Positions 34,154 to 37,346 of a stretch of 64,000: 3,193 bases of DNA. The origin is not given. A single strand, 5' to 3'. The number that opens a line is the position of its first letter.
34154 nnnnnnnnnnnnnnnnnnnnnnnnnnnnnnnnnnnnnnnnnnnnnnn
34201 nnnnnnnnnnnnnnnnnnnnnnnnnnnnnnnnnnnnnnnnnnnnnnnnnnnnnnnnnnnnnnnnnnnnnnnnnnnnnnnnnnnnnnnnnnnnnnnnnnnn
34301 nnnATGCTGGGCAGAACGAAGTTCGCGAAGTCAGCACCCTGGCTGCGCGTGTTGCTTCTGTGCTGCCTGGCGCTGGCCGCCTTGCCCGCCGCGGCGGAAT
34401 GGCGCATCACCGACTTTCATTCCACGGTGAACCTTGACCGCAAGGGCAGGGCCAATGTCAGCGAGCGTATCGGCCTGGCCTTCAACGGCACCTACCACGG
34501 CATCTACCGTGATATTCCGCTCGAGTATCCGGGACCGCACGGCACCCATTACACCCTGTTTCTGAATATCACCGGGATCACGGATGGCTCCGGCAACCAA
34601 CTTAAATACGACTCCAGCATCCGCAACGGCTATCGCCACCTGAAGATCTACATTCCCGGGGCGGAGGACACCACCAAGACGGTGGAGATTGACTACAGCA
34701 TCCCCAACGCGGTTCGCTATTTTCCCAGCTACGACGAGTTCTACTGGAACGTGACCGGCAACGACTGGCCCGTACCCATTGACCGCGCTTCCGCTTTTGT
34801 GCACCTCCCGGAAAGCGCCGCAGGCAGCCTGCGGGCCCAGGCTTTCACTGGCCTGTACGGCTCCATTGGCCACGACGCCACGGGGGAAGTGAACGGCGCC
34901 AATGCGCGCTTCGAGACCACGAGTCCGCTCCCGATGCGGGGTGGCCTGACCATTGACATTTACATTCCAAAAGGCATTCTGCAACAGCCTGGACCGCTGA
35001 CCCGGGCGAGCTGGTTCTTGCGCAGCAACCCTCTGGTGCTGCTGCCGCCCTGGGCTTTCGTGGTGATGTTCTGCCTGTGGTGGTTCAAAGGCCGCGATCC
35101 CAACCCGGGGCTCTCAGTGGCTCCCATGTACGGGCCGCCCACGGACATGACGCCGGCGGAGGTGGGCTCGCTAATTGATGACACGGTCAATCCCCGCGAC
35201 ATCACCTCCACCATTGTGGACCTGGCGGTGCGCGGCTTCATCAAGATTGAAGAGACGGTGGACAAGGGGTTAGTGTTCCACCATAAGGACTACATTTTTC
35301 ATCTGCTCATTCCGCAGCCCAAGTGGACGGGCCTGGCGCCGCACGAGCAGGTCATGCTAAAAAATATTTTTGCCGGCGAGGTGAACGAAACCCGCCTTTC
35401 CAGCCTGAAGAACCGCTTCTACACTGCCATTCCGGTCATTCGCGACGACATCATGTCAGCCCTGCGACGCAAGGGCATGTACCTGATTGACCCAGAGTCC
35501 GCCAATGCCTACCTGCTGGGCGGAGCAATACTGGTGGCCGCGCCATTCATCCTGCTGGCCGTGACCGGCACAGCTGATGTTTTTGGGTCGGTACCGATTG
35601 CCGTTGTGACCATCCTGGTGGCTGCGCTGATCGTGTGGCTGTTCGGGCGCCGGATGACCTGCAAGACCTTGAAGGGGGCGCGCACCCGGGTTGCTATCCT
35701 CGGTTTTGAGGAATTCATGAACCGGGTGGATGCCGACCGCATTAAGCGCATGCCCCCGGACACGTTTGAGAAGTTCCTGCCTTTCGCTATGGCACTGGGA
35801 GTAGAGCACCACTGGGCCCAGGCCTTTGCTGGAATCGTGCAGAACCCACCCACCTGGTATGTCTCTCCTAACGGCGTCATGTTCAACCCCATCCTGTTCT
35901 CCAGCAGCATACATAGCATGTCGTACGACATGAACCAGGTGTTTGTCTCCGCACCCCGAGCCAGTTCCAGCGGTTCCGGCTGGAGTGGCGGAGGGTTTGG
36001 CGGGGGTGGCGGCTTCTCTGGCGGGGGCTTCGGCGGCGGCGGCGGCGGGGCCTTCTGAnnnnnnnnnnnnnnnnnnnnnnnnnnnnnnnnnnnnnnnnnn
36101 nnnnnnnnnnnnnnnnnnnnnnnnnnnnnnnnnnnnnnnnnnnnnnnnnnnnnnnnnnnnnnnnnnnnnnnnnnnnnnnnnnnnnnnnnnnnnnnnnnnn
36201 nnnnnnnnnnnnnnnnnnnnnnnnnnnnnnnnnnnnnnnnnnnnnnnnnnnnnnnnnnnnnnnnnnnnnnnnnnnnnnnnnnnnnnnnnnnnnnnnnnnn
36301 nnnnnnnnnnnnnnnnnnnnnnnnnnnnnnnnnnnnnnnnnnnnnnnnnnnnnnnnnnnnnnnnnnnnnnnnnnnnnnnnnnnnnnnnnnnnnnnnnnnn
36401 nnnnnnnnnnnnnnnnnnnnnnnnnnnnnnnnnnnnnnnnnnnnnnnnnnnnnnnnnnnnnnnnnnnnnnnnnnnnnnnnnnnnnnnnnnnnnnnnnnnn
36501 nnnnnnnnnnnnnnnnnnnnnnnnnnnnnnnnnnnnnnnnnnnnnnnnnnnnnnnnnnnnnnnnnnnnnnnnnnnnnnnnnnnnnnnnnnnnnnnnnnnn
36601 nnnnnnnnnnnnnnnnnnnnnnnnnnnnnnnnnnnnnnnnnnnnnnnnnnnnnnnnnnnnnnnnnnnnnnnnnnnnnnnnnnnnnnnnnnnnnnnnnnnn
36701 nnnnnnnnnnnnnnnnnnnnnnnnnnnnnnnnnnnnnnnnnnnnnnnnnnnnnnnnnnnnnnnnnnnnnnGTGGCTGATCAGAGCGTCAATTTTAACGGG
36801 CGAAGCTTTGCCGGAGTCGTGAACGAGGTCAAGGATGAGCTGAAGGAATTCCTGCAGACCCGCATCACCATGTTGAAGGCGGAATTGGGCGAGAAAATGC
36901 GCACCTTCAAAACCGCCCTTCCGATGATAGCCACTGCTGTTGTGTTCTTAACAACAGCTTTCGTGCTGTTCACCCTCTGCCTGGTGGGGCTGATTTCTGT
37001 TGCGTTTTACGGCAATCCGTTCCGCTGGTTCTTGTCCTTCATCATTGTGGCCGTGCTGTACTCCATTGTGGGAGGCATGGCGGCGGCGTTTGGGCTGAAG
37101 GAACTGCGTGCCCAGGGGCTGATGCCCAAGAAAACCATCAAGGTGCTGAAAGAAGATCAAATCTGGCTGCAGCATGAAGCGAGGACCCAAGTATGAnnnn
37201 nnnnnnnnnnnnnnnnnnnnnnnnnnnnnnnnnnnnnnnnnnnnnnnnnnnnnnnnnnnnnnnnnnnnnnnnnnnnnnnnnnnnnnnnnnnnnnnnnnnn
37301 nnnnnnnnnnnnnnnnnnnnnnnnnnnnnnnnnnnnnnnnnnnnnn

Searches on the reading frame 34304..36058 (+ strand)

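Call 21: search_protein_families(library=pfam, proteins=[window:34304-36058:+], max_evalue=0.001)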
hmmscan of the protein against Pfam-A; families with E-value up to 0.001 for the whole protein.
window:34304-36058:+ (584 aa): 2 families
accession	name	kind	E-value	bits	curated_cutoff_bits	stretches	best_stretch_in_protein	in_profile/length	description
PF20990.2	DUF2207_C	-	8.7e-34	117.8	33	1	276-508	4-247/247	Predicted membrane protein (DUF2207) C-terminal domain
PF09972.14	DUF2207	-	2.4e-27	96.7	24.4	1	34-220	1-171/172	Predicted membrane protein (DUF2207) N-terminal domain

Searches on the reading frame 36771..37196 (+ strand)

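Call 21: search_protein_families(library=pfam, proteins=[window:36771-37196:+], max_evalue=0.001)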
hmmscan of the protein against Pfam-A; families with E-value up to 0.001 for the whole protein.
window:36771-37196:+ (141 aa): 1 family
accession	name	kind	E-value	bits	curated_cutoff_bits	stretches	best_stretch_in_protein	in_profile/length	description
PF07332.16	Phage_holin_3_6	-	1.9e-19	70.3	28.4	1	16-133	3-115/116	Putative Actinobacterial Holin-X, holin superfamily III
